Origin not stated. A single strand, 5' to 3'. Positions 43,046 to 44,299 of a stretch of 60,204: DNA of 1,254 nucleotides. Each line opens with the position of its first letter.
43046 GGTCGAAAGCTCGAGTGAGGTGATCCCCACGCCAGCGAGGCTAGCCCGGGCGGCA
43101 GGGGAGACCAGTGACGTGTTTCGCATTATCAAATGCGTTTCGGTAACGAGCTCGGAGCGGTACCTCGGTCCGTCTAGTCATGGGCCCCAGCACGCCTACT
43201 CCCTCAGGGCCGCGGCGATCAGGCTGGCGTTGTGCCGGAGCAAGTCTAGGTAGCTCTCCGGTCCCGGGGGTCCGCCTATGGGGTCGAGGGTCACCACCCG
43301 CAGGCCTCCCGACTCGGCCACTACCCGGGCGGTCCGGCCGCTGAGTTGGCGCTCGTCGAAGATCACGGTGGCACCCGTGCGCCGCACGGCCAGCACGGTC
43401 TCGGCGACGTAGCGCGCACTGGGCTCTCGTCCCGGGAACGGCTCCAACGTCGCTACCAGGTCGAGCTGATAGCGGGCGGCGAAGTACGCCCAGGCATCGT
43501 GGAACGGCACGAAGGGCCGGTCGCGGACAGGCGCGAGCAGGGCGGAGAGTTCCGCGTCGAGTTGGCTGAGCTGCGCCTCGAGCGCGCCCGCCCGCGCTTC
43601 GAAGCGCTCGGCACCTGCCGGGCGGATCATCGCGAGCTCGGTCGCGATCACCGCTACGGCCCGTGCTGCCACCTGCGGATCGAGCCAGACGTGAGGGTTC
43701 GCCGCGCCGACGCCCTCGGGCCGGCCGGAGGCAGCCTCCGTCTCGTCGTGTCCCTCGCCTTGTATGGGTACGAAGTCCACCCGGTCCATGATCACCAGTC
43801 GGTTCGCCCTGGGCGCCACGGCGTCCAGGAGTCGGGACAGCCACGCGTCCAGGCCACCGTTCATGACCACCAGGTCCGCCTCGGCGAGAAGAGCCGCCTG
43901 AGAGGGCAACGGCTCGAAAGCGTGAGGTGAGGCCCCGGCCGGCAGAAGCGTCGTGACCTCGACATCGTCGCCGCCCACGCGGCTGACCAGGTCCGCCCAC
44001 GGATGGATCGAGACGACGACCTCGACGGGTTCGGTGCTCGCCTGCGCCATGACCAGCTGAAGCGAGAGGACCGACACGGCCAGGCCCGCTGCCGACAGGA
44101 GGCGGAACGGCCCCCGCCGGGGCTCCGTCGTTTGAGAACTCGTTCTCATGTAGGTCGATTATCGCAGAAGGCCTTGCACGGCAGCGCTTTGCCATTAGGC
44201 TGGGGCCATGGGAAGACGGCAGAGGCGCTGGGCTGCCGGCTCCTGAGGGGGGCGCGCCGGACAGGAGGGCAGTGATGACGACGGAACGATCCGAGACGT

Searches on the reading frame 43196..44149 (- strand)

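Call 25: search_protein_families(library=pfam, proteins=[window:43196-44149:-], max_evalue=0.00001)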
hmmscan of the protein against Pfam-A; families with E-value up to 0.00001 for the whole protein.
window:43196-44149:- (317 aa): 1 family
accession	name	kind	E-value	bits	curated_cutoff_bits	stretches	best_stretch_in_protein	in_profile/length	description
PF01297.22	ZnuA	-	1e-69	235.4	29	1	44-314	1-263/263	Zinc-uptake complex component A periplasmic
